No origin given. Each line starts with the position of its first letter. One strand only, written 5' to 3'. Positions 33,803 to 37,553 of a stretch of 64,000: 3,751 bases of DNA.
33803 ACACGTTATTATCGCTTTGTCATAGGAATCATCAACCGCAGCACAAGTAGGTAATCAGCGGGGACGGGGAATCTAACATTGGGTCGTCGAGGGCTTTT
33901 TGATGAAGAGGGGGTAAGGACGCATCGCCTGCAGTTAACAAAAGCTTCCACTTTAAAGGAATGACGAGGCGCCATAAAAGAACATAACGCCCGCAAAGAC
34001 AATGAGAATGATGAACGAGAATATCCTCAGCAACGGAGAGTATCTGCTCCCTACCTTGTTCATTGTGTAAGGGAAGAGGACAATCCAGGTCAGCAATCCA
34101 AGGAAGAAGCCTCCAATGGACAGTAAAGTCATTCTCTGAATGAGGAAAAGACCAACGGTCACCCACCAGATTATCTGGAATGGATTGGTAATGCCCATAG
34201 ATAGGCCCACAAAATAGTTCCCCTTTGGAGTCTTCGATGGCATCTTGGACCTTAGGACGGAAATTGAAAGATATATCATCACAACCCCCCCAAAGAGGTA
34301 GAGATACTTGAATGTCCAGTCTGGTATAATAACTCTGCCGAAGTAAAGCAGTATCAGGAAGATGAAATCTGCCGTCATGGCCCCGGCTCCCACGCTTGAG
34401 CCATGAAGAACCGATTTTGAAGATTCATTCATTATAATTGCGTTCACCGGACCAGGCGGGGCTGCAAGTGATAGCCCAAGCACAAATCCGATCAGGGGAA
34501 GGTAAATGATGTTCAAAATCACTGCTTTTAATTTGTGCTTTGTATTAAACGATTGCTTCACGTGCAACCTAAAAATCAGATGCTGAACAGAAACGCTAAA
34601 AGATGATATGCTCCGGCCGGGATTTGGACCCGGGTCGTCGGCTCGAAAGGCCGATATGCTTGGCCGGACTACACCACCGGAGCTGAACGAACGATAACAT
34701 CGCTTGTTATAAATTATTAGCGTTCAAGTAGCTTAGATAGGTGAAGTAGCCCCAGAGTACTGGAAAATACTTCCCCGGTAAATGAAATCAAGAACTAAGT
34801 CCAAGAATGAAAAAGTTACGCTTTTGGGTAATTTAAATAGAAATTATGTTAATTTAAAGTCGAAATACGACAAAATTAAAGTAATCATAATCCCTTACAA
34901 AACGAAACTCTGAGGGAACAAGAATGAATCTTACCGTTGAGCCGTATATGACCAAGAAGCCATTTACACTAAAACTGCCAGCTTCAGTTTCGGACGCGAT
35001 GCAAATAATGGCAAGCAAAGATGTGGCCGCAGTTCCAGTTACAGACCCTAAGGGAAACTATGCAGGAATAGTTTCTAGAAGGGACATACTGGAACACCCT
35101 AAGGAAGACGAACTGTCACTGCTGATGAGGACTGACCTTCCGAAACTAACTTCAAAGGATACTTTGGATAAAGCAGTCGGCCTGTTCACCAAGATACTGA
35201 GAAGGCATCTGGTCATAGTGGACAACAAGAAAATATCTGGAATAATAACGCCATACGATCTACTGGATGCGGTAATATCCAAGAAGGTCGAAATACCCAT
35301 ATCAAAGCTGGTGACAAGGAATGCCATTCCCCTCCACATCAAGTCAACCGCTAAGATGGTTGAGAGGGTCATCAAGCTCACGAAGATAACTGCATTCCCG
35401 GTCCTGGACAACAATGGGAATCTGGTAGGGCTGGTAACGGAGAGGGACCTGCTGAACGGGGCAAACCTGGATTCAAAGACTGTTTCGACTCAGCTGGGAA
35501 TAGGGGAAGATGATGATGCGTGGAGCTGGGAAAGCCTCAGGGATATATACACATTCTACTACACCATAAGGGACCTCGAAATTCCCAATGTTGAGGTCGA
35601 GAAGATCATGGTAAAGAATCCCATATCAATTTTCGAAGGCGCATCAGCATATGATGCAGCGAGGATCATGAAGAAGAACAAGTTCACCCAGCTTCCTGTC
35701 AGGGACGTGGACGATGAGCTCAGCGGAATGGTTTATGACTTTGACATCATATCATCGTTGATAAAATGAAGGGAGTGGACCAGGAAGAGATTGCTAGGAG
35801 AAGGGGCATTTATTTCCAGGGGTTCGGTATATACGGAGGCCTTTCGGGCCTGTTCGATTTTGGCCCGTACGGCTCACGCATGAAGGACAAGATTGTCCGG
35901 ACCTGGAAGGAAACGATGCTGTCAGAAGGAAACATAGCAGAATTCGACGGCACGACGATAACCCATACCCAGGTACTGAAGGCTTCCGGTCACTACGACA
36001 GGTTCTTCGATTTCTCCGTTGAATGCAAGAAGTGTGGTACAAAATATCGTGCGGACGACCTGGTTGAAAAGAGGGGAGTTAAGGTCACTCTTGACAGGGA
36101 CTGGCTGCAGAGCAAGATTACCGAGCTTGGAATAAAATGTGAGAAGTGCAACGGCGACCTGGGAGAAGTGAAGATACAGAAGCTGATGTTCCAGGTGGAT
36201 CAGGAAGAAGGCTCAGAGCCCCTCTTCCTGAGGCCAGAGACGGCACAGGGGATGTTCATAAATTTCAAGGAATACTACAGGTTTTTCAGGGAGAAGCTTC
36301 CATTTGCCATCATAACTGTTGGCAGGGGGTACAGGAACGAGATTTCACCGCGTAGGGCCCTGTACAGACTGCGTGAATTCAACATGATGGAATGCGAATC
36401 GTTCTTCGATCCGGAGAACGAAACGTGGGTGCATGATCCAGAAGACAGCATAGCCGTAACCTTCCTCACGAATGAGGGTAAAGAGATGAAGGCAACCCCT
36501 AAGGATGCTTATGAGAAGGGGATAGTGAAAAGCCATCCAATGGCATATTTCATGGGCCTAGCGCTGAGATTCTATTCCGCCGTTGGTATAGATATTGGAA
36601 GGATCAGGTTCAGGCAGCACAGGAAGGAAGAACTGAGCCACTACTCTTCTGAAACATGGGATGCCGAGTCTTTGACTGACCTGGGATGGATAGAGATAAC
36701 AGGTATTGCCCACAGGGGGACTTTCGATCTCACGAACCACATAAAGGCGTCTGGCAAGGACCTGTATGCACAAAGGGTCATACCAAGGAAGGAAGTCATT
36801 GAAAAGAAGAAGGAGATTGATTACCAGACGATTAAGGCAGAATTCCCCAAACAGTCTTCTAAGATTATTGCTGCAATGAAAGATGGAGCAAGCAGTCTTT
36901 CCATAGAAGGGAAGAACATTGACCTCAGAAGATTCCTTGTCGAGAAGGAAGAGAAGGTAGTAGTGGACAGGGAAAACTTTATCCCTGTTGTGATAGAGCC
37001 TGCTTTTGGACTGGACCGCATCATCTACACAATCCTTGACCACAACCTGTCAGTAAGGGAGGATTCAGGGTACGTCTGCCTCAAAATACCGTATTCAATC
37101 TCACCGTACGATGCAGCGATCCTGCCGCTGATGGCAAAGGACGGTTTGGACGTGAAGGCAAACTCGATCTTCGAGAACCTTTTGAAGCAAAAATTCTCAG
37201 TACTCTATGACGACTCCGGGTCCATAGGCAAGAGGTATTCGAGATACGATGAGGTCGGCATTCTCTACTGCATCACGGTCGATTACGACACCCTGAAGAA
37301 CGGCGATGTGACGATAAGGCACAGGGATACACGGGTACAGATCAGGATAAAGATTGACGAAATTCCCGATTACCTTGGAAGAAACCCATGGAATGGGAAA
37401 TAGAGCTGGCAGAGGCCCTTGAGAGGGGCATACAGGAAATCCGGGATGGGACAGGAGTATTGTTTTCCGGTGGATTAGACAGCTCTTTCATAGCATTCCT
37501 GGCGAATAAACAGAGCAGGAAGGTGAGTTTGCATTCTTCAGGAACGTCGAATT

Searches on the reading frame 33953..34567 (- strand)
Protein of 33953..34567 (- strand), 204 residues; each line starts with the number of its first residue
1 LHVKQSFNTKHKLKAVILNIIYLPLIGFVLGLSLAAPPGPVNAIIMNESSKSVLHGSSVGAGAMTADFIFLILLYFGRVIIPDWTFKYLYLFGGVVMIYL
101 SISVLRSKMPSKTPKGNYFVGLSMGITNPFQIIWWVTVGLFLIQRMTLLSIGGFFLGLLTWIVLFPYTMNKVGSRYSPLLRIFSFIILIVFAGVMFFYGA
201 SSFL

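Call 73: search_protein_families(library=pfam, proteins=[window:33953-34567:-], max_evalue=0.001)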
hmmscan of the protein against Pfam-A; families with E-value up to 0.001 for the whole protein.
window:33953-34567:- (204 aa): 1 family
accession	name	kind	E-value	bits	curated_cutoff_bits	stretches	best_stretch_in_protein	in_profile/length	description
PF01810.24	LysE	-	5.7e-15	55.8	25.6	1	32-200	1-186/193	LysE type translocator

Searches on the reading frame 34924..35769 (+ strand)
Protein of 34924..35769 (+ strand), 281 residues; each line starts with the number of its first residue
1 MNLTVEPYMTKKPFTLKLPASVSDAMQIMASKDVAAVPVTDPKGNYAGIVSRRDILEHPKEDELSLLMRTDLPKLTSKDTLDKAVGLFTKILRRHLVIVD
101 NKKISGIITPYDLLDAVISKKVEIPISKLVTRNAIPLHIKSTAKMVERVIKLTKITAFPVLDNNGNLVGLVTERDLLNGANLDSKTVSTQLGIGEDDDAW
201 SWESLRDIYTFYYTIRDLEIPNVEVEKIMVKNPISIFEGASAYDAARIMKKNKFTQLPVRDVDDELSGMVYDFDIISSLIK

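Call 73: search_protein_families(library=pfam, proteins=[window:34924-35769:+], max_evalue=0.001)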
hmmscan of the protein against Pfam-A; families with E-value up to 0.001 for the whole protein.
window:34924-35769:+ (281 aa): 1 family
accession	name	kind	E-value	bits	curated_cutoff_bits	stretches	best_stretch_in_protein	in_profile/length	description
PF00571.33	CBS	-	8.7e-44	148.1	24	4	6-58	2-54/57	CBS domain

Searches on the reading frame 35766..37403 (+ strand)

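Call 73: search_protein_families(library=pfam, proteins=[window:35766-37403:+], max_evalue=0.001)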
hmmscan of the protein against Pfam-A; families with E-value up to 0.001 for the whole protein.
window:35766-37403:+ (545 aa): 2 families
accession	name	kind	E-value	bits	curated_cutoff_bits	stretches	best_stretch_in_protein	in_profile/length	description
PF03129.25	HGTP_anticodon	-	5.3e-20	71.8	21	1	450-537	2-91/94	Anticodon binding domain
PF00587.30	tRNA-synt_2b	-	5.4e-09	36.8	29.3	1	142-218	1-75/179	tRNA synthetase class II core domain (G, H, P, S and T)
